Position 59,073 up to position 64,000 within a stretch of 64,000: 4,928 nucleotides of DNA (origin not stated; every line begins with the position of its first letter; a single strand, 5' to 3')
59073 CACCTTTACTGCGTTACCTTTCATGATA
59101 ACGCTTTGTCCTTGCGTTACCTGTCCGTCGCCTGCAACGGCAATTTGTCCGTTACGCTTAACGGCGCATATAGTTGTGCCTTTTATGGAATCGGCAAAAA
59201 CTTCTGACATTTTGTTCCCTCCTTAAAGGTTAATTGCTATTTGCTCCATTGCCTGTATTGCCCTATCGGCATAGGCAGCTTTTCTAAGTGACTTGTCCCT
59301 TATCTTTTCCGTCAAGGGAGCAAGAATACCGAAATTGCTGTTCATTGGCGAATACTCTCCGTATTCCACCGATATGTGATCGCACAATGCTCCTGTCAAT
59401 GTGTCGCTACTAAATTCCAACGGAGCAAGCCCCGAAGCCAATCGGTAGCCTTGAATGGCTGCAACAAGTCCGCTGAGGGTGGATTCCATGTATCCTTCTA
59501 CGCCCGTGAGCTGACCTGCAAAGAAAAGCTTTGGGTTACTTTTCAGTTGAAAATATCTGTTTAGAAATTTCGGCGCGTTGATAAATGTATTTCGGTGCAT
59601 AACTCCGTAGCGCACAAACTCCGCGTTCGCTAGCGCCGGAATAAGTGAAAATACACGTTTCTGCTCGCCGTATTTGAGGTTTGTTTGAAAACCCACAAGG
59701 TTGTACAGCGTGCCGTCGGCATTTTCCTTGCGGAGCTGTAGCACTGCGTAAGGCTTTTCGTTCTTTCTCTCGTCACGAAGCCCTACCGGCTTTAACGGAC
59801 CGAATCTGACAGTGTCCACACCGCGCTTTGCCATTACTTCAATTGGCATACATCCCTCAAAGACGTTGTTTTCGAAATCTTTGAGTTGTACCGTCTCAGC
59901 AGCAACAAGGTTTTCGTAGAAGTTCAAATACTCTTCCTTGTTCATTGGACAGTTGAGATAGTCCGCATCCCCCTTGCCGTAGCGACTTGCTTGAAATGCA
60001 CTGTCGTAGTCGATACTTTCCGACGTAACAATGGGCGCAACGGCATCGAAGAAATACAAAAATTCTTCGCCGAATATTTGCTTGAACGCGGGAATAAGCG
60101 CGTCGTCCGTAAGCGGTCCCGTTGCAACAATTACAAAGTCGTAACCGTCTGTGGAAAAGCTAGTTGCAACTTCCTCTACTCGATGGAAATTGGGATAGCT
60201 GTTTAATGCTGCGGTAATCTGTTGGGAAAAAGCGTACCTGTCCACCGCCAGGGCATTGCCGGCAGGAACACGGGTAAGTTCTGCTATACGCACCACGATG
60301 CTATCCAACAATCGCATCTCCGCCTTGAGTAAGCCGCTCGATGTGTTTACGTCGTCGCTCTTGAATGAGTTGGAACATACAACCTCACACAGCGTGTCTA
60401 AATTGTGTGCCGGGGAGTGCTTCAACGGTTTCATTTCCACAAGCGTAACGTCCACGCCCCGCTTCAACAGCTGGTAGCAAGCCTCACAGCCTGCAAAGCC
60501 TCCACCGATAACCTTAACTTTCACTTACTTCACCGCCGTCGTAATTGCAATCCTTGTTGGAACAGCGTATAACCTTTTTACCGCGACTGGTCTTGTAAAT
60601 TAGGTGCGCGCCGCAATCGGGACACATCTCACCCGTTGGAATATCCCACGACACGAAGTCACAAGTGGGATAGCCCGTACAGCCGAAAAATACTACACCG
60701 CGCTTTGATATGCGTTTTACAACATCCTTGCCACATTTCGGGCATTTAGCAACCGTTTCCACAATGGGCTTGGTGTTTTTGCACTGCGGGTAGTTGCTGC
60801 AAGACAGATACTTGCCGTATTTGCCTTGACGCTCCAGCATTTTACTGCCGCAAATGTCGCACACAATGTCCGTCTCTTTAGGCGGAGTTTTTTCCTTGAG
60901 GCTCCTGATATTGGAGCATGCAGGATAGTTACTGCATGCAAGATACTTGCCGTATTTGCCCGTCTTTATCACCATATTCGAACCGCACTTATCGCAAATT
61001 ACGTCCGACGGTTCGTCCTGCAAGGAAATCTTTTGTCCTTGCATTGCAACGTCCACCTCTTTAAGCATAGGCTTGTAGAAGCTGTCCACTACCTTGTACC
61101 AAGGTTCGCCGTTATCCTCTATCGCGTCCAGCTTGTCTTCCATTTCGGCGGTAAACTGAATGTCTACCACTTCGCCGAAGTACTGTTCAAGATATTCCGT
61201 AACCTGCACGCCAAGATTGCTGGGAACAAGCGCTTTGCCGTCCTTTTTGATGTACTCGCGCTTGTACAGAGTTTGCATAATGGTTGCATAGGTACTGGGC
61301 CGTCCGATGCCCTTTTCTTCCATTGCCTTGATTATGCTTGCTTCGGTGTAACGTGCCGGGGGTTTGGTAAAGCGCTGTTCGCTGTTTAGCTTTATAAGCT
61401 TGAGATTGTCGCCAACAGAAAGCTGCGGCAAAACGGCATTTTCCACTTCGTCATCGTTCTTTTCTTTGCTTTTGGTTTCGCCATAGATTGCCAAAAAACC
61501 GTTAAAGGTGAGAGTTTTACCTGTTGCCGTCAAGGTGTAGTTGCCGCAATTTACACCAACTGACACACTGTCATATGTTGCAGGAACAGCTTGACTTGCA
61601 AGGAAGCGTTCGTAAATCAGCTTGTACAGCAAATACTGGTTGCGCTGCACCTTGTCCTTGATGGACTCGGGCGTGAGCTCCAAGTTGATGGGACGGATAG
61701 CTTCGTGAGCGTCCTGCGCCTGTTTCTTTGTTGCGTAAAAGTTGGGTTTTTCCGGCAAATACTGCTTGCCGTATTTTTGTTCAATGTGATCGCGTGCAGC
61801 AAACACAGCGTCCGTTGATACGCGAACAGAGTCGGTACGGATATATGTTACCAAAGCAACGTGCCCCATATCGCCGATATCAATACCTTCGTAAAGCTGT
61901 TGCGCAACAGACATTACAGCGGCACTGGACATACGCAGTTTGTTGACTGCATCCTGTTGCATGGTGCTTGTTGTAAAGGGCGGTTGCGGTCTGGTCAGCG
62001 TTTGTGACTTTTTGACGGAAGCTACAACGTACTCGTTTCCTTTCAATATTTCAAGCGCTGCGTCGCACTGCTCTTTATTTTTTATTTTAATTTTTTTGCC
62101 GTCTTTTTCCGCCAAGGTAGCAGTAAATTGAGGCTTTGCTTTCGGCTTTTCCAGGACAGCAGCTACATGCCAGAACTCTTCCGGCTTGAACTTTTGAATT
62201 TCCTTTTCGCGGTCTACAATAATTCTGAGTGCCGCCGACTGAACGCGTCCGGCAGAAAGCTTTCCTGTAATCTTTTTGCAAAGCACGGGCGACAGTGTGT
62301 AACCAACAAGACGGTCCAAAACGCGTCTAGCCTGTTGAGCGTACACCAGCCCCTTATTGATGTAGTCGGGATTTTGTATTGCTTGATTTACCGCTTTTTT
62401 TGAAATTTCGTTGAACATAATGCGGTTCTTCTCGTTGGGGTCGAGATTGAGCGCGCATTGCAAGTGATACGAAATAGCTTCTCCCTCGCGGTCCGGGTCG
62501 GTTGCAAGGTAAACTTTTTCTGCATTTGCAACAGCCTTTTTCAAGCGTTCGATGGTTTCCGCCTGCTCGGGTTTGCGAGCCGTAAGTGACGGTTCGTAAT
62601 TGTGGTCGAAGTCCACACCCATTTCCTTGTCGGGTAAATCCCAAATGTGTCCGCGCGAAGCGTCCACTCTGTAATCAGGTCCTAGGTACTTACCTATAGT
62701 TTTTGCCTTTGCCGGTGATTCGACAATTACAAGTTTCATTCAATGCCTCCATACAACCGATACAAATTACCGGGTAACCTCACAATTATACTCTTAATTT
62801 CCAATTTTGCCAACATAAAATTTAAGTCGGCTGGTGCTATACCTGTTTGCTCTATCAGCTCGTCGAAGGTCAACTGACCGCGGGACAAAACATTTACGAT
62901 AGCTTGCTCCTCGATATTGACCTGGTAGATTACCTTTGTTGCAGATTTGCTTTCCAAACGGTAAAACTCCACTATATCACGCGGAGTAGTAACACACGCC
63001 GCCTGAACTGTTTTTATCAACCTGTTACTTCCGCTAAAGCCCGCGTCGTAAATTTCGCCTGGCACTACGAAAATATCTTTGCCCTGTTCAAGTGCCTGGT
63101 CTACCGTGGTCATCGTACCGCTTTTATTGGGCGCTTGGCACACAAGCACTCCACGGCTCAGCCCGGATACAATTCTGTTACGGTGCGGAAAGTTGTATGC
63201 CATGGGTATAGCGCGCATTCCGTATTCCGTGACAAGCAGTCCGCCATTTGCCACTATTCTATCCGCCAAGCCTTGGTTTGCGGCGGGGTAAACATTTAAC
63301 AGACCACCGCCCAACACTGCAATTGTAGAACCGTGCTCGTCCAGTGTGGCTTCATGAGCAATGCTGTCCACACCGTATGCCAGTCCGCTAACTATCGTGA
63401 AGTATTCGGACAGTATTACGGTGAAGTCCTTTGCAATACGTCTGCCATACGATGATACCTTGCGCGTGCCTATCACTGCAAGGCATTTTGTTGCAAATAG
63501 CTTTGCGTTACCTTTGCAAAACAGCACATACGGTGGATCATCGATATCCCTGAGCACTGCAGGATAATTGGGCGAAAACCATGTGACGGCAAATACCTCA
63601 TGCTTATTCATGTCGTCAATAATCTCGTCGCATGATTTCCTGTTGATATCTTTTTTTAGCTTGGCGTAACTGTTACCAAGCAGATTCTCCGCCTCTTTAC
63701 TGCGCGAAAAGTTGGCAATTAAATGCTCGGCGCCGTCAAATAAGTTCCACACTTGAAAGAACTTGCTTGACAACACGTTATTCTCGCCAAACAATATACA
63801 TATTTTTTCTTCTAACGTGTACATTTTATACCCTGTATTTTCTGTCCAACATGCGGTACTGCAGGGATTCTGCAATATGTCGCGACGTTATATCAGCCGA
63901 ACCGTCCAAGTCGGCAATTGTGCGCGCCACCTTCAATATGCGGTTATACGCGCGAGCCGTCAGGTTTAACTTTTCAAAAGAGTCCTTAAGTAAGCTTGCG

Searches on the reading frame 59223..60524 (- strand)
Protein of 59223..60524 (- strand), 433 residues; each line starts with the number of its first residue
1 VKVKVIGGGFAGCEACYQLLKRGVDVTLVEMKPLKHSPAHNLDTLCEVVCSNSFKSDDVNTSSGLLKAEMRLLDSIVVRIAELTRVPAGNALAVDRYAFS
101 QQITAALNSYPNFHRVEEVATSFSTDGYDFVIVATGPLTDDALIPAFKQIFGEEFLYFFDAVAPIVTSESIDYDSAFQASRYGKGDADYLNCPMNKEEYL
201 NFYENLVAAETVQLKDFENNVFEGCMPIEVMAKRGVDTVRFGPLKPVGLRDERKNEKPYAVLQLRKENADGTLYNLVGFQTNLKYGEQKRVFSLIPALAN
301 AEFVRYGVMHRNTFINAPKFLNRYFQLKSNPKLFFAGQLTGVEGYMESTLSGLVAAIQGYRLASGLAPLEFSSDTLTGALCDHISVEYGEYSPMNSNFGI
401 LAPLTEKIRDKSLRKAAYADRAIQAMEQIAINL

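Call 22: search_protein_families(library=pfam, proteins=[window:59223-60524:-], max_evalue=0.00001)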
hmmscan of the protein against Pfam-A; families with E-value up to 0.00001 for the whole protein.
window:59223-60524:- (433 aa): 2 families
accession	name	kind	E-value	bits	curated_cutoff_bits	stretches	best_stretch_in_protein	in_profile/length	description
PF01134.28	GIDA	-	7.8e-91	305.5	22.1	1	2-361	1-385/391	Glucose inhibited division protein A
PF01266.30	DAO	-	2.3e-06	27.8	27.9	0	3-34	2-34/353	FAD dependent oxidoreductase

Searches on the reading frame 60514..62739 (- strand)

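Call 22: search_protein_families(library=pfam, proteins=[window:60514-62739:-], max_evalue=0.00001)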
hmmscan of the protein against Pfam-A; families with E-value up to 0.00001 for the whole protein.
window:60514-62739:- (741 aa): 4 families
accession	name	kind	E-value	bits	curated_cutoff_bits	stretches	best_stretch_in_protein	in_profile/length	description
PF01131.25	Topoisom_bac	-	8.6e-120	400.9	35.1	1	127-551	2-410/411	DNA topoisomerase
PF01396.24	Zn_ribbon_Top1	-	2.3e-47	158.9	32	3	580-616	2-38/39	Topoisomerase DNA binding C4 zinc finger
PF01751.28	Toprim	-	1.9e-18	66.9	23.1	1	2-112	1-96/96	Toprim domain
PF13408.12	Zn_ribbon_recom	-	2.5e-06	28.2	25.3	0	580-614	6-44/58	Recombinase zinc beta ribbon domain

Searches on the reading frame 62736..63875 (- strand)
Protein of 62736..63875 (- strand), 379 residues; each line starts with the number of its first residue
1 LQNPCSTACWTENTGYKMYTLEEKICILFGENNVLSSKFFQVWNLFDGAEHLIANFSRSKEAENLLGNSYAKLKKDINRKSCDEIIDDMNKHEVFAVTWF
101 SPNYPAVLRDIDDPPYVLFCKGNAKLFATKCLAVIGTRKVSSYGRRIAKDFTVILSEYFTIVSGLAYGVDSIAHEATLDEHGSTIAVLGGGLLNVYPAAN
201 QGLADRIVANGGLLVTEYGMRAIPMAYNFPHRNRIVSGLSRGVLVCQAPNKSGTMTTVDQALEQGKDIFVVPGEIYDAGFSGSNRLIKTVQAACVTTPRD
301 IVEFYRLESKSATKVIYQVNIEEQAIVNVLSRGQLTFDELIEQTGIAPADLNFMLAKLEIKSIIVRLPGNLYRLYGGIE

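Call 74: find_encoding_contigs(protein=window:62736-63875:-, flank=10000, max_places=2)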
Protein window:62736-63875:- (379 aa): no gene with exactly this product is on record in the collection.
